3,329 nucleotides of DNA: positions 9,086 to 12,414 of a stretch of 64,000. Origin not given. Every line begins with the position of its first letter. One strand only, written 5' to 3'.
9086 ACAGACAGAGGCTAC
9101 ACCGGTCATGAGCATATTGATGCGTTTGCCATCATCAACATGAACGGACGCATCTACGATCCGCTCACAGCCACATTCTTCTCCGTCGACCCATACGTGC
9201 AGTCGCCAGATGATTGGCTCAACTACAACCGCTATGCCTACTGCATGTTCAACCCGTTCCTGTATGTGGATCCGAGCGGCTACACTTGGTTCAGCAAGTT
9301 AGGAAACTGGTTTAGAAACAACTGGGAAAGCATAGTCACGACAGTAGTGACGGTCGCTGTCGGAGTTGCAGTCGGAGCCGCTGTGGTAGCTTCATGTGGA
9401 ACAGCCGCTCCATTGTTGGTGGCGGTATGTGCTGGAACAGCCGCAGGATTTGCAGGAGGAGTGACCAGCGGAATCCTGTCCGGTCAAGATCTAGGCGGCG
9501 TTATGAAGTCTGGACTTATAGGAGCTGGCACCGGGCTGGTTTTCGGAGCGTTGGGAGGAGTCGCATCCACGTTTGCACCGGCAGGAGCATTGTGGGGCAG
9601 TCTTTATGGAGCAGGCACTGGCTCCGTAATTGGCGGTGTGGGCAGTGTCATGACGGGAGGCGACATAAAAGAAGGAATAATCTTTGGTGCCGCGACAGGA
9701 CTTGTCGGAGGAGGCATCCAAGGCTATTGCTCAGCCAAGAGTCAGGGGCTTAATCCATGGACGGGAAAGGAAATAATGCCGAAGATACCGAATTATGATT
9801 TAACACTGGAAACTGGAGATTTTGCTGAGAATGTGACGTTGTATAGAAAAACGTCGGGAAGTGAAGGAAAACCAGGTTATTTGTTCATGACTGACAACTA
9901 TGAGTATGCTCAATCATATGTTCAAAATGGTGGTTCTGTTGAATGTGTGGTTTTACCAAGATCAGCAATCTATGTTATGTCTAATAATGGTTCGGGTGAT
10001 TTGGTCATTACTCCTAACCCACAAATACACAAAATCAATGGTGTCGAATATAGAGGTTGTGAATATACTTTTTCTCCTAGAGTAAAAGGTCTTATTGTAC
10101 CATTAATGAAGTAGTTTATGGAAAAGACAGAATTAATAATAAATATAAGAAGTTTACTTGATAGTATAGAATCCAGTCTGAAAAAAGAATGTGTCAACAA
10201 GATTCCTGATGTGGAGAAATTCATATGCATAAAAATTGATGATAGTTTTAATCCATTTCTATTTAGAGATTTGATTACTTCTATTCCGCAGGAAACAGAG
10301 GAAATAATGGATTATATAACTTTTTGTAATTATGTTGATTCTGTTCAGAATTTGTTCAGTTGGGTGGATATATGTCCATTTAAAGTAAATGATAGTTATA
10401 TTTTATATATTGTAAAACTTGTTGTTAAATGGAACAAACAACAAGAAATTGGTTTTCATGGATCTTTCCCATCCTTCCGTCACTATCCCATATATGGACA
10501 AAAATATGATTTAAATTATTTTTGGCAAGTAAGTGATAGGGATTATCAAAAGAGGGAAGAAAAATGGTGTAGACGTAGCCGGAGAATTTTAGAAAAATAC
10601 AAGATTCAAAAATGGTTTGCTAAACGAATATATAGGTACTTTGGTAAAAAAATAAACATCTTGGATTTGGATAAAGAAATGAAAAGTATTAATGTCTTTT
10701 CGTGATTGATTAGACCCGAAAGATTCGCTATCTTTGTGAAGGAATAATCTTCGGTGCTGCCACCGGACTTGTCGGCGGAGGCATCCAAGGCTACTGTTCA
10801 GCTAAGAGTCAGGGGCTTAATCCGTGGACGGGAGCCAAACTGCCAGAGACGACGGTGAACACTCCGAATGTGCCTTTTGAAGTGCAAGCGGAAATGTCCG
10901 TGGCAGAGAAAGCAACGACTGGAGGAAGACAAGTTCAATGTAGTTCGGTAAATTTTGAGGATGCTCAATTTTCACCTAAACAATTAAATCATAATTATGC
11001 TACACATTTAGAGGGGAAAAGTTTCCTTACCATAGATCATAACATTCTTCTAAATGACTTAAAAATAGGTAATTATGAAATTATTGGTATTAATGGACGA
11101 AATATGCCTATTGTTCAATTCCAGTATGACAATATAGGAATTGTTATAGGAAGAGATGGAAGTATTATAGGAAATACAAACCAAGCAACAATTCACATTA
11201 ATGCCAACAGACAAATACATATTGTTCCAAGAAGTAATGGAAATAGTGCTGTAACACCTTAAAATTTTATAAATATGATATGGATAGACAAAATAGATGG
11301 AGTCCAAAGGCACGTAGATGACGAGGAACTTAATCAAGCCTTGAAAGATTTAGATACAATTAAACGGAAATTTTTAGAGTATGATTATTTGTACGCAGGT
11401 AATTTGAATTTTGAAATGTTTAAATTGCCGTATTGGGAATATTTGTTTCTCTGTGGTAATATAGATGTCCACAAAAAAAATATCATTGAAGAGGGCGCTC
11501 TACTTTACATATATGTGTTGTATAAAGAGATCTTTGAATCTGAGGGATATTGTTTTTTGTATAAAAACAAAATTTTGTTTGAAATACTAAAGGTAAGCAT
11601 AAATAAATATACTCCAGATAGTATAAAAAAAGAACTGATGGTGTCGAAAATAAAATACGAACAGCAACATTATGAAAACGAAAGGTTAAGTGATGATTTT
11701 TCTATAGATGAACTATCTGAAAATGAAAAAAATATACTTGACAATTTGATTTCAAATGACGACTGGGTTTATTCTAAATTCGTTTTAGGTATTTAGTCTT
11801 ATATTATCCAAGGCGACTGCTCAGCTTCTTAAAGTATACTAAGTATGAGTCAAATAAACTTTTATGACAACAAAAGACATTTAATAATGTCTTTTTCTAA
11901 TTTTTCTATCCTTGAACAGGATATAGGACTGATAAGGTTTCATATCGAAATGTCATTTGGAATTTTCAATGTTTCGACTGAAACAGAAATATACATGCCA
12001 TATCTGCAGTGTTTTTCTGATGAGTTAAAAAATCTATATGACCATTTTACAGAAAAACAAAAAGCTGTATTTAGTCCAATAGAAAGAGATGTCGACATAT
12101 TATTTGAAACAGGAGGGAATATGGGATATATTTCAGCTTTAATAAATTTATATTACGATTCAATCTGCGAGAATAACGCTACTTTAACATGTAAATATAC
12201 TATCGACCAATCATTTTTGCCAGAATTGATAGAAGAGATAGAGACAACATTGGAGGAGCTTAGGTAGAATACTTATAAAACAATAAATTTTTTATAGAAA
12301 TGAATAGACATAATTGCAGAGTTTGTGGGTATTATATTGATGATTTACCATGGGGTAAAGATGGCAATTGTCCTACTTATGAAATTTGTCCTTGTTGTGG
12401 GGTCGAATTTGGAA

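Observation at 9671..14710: Orphan toxin/immunity array threaded by five copies or scars of one ~100-nt recombination box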

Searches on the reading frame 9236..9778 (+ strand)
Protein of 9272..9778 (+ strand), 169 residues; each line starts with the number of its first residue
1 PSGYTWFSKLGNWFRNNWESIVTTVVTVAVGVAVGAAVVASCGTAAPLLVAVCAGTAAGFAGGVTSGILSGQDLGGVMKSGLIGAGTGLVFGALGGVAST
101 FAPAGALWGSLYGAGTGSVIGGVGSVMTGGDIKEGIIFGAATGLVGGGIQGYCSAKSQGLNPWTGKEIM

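Call 11: search_protein_families(library=pfam, max_evalue=10, proteins=[window:9284-9772:+])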
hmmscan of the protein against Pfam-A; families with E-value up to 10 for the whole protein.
window:9284-9772:+ (163 aa): 4 families
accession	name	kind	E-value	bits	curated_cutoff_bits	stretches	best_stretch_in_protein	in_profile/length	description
PF05052.17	MerE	-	0.65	10.4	22.8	1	15-55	5-45/75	MerE protein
PF13441.11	Gly-zipper_YMGG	-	0.75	10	28.9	1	51-92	2-43/45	YMGG-like Gly-zipper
PF16013.10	DUF4781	-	3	7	27.9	1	17-57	92-133/310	Domain of unknown function (DUF4781)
PF20990.2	DUF2207_C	-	10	6.2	33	0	7-90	124-181/247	Predicted membrane protein (DUF2207) C-terminal domain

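Call 63: search_protein_representatives(protein=window:9272-9778:+)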
Query: 169 residues. Proteins with E-value up to 0.001 (for the whole library): 122; up to 1e-10: 34; up to 1e-30: 6. The best 122 are listed.
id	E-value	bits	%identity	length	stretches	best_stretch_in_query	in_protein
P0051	9.6e-92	322.2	98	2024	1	1-167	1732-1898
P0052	1.5e-91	321.5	97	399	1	1-167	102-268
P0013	1.6e-35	139.1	96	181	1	94-169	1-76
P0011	7.0e-35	137.0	53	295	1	1-168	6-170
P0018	1.2e-31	126.5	88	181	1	94-168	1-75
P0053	3.7e-31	124.9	52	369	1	1-168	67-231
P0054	8.1e-29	117.3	48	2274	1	10-166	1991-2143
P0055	3.2e-26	108.8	42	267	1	3-166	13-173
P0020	8.3e-26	107.5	93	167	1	107-166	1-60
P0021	8.5e-26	107.4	92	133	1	107-167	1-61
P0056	2.3e-24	102.8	52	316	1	1-168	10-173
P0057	1.3e-18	84.1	53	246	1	29-168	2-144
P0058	9.4e-18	81.2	40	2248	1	9-166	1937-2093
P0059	1.2e-17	80.9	44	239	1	10-152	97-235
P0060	1.5e-17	80.5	89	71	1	123-167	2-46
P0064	9.1e-17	78.0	44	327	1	12-166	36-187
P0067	1.3e-15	74.3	44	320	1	12-166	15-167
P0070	1.1e-14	71.3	40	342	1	12-166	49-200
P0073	8.5e-13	65.1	37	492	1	9-166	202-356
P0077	1.0e-10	58.3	47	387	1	62-166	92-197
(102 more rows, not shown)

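Call 65: search_protein_families(library=pfam, max_evalue=1, proteins=[P0053, P0055, P0056, P0064, P0067, P0070, P0073, P0077])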
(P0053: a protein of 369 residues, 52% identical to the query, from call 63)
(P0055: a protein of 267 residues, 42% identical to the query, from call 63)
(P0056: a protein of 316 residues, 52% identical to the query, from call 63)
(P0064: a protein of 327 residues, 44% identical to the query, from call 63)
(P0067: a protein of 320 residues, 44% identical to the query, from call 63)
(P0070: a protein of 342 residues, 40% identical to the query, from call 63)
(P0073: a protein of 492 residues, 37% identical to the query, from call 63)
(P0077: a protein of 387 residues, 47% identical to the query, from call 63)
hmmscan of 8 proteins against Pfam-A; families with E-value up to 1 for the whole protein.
P0053 (369 aa): 1 family
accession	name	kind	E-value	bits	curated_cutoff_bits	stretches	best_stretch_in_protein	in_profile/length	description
PF13488.11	Gly-zipper_Omp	-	0.011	16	25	1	146-184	1-39/46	Glycine zipper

P0055 (267 aa): 1 family
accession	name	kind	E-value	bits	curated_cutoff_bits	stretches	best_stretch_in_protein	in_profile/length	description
PF20990.2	DUF2207_C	-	0.86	9.7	33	0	19-96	122-176/247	Predicted membrane protein (DUF2207) C-terminal domain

P0056 (316 aa): 1 family
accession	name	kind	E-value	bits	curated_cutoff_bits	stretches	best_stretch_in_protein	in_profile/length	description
PF13441.11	Gly-zipper_YMGG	-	0.015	15.4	28.9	1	114-158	6-45/45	YMGG-like Gly-zipper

P0064 (327 aa): 2 families
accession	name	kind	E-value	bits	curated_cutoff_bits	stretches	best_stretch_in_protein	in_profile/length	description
PF02195.25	ParB_N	-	0.052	14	26.3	1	237-295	17-74/95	ParB N-terminal domain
PF12267.13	DUF3614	-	0.13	13.2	25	1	199-299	48-143/173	Protein of unknown function (DUF3614)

P0067 (320 aa): 1 family
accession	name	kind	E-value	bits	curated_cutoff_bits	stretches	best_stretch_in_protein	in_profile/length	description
PF00545.25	Ribonuclease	-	2e-13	51.2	24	1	229-317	9-95/98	ribonuclease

P0070 (342 aa): 2 families
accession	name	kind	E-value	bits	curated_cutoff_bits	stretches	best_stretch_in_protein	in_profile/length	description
PF15542.11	Ntox50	-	1.1e-11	45.7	22.2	1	253-339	3-92/92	Bacterial toxin 50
PF09207.16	Yeast-kill-tox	-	0.84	10.8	23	1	41-92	8-58/87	Yeast killer toxin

P0073 (492 aa): 2 families
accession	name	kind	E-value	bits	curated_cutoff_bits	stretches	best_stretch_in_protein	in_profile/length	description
PF18468.6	Pfk_N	-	0.15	13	26.8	1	7-43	5-43/98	Phosphofructokinase N-terminal domain yeast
PF05055.17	DUF677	-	0.76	9.1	29.1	0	209-255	177-217/336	Protein of unknown function (DUF677)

P0077 (387 aa): 1 family
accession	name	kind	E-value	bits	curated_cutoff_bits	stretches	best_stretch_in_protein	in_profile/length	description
PF13441.11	Gly-zipper_YMGG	-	0.00065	19.8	28.9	1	144-183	6-44/45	YMGG-like Gly-zipper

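Call 77: find_encoding_contigs(protein=P0052, flank=10000, max_places=3)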
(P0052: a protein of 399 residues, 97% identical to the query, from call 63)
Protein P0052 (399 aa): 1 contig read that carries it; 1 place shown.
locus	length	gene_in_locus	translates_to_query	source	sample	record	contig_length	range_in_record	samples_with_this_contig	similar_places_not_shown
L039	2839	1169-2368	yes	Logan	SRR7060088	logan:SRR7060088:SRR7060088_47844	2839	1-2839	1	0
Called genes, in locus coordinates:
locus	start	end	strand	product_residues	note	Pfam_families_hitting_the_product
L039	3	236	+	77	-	?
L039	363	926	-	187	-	PF01694:Rhomboid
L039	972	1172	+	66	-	-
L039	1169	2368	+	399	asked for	-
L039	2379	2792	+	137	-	-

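Call 85: predict_structure(alignment_id=A4)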
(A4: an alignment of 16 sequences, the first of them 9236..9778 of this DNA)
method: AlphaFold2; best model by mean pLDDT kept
length: 181 residues; sequences in the alignment: 16
mean_pLDDT: 52.8   pTM: 0.34
mean pLDDT of the five models: 52.8, 51.1, 49.3, 48.7, 48.2
residues with pLDDT >= 90: 0; 70-90: 7; 50-70: 104; < 50: 70
segments of 3 or more residues with pLDDT < 50: 1-13, 15-24, 26-61, 108-115
pLDDT, mean of each block of 10 residues (from residue 1): 40 44 47 44 43 43 55 58 61 58 51 50 55 53 58 58 65 69 59
secondary structure, 60 per line:
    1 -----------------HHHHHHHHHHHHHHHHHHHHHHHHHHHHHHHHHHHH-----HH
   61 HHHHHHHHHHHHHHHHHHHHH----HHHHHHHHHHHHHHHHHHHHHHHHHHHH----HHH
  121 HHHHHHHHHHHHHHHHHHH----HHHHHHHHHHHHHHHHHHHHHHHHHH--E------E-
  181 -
elements in order: H18-53 H59-81 H86-113 H118-139 H144-169

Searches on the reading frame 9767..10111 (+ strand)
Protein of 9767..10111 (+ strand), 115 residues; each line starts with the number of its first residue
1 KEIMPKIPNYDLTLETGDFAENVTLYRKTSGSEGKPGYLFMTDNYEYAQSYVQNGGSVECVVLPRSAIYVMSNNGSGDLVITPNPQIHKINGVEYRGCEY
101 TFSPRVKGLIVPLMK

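Call 11: search_protein_families(library=pfam, max_evalue=10, proteins=[window:9767-10111:+])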
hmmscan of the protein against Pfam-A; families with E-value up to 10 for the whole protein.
window:9767-10111:+ (115 aa): 0 families

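Call 33: search_solved_structures(query=window:9767-10111:+, max_evalue=1)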
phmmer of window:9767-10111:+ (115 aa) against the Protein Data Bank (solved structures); distinct sequences matched with E-value up to 1: 1.
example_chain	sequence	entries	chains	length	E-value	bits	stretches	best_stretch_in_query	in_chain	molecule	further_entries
3dgc_R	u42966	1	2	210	0.9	12.8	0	9-67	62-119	Interleukin-22 receptor subunit alpha-1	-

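Call 43: find_homologous_proteins(query=window:9767-10111:+, max_evalue=0.001)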
Query window:9767-10111:+ (115 aa): 3 proteins with E <= 0.001 among 6 candidates.
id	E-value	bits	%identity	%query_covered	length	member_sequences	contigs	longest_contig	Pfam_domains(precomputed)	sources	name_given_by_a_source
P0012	1.6e-70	252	99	100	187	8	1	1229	-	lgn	-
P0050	5.0e-28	115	56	97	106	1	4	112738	-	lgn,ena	-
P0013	3.7e-25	106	54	100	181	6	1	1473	-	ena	-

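Call 52: predict_structure(alignment_id=A3)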
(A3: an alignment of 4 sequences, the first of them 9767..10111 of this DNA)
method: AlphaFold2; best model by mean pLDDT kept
length: 115 residues; sequences in the alignment: 4
mean_pLDDT: 63.9   pTM: 0.62
mean pLDDT of the five models: 63.9, 51.4, 46.9, 44.7, 38.7
residues with pLDDT >= 90: 0; 70-90: 54; 50-70: 40; < 50: 21
segments of 3 or more residues with pLDDT < 50: 1-19
pLDDT, mean of each block of 10 residues (from residue 1): 31 37 76 58 78 77 75 58 59 70 75 81
secondary structure, 60 per line:
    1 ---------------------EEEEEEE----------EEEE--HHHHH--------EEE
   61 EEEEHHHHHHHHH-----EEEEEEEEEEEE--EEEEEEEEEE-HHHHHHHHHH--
elements in order: E22-28 E39-42 H45-49 E58-64 H65-73 E79-90 E93-102 H104-113

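Call 55: fold_search(model_id=the predicted structure, library=pdb)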
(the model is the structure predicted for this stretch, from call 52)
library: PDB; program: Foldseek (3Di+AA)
matches with E <= 10: 246; with E <= 0.001: 0
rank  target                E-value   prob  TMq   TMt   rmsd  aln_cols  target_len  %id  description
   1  7d8r_A                1.7e-01  0.08  0.14  0.12  11.6        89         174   21  MITF HLHLZ structure (released 2021-10-13)
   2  7d8r_B                2.3e-01  0.09  0.16  0.13  11.6        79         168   20  MITF HLHLZ structure (released 2021-10-13)
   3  9b8s_A                3.3e-01  0.07  0.20  0.03  17.4       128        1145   12  Human polymerase epsilon bound to PCNA and DNA in the nucleotide exchange state (released 2024-09-11)
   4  7d8s_C                5.3e-01  0.06  0.15  0.11  11.4        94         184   20  MITF bHLHLZ apo structure (released 2021-10-13)
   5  7d8t_A                5.3e-01  0.05  0.12  0.09  12.2        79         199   22  MITF bHLHLZ complex with M-box DNA (released 2021-10-13)
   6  5iud_A                9.1e-01  0.04  0.17  0.04  19.3       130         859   10  Human DNA polymerase alpha in binary complex with a DNA:DNA template-primer (released 2016-04-13)
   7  4ztu_C                1.1e+00  0.03  0.13  0.06  15.3        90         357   10  Structural basis for processivity and antiviral drug toxicity in human mitochondrial DNA replicase (released 2015-09-23)
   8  4ztz_C                1.1e+00  0.03  0.13  0.06  15.3        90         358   10  Structural basis for processivity and antiviral drug toxicity in human mitochondrial DNA replicase (released 2015-09-23)
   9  5h34_A                1.2e+00  0.03  0.14  0.15  11.4        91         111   14  Crystal structure of the C-terminal domain of methionyl-tRNA synthetase (MetRS-C) in Nanoarchaeum equitans (released 2017-06-21)
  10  5c52_C                1.2e+00  0.02  0.13  0.06  15.9        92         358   11  Probing the Structural and Molecular Basis of Nucleotide Selectivity by Human Mitochondrial DNA Polymerase gamma (released 2016-05-11)
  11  8vtz_A                1.5e+00  0.04  0.14  0.14  11.6        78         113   20  Crystal structure of Aquifex aeolicus Trbp111 (released 2024-08-07)
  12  9ne7_A                1.9e+00  0.03  0.21  0.04  17.1       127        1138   13  Human polymerase epsilon bound to PCNA and DNA with an in-situ-generated mismatch in the Pol-backtracking state (released 2025-06-04)
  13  7dok_A                1.9e+00  0.02  0.16  0.04  15.5       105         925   11  Structure of COVID-19 RNA-dependent RNA polymerase (extended conformation) bound to penciclovir (released 2021-12-15)
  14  5woe_MODEL_1_A        2.0e+00  0.03  0.19  0.18  15.3        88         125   11  Solution structure of the sorting nexin 25 phox-homology domain (released 2018-08-08)
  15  5iud_G                2.0e+00  0.02  0.16  0.04  19.2       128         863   12  Human DNA polymerase alpha in binary complex with a DNA:DNA template-primer (released 2016-04-13)
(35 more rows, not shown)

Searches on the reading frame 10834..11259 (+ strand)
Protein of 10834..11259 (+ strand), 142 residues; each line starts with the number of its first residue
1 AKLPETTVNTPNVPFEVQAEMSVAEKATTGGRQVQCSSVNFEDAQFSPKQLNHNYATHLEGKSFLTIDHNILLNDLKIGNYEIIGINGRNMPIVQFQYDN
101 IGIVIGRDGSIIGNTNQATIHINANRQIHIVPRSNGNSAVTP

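Call 11: search_protein_families(library=pfam, max_evalue=10, proteins=[window:10834-11259:+])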
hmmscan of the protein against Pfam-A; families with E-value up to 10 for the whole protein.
window:10834-11259:+ (142 aa): 2 families
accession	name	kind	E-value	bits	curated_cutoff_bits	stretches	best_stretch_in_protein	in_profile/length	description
PF13083.13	KH_KhpA-B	-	0.051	13.9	32.1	1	94-112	33-51/73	KhpA/KhpB, KH domain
PF07735.22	FBA_2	-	0.065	13.7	22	0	65-92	13-43/67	F-box associated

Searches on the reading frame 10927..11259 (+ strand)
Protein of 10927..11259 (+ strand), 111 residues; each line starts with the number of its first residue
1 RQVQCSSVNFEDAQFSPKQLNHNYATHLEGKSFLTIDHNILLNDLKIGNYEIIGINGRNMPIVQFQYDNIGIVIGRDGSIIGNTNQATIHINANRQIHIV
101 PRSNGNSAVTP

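Call 34: search_solved_structures(query=window:10927-11259:+, max_evalue=1)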
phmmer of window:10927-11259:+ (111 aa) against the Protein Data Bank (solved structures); distinct sequences matched with E-value up to 1: 7.
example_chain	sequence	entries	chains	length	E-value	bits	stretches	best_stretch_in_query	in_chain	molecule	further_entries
8hhj_B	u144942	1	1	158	7e-06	29.3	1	23-103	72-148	MafB2 toxin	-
1v3w_A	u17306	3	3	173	4.8e-05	26.6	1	20-56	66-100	ferripyochelin binding protein | 173aa long hypothetical ferripyochelin binding protein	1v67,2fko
9rmq_A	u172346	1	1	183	0.0023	21.2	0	30-57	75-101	Gamma carbonic anhydrase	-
9qev_A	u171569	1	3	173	0.13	15.5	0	32-56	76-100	Carbonic anhydrase, family 3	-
9qez_D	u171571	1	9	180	0.17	15.2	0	32-57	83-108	Carbonic anhydrase mutant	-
5fmg_A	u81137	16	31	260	0.39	14.1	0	51-91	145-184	PROTEASOME SUBUNIT ALPHA, PUTATIVE | 20S proteasome alpha-1 subunit | Proteasome subunit alpha type-6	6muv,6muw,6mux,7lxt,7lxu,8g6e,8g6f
9d5n_CM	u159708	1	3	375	0.62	13.4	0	35-68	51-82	Nucleoside diphosphate kinase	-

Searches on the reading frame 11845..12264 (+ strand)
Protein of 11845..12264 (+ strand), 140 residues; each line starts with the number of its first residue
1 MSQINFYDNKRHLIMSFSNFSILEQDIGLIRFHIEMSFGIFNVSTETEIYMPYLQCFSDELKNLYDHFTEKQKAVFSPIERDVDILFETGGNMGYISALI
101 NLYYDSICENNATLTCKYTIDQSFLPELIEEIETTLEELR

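Call 7: search_protein_families(library=pfam, max_evalue=0.01, proteins=[window:11845-12264:+])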
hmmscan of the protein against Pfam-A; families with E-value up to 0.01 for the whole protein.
window:11845-12264:+ (140 aa): 1 family
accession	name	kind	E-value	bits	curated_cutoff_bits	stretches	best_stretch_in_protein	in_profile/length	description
PF24716.1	WapI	-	1.3e-05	25.9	27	1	29-138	28-136/138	Immunity protein WapI-like family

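Call 10: search_protein_families(library=ncbifam, max_evalue=0.01, proteins=[window:11845-12264:+])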
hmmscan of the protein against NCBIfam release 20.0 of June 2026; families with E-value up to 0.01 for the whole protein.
window:11845-12264:+ (140 aa): 0 families
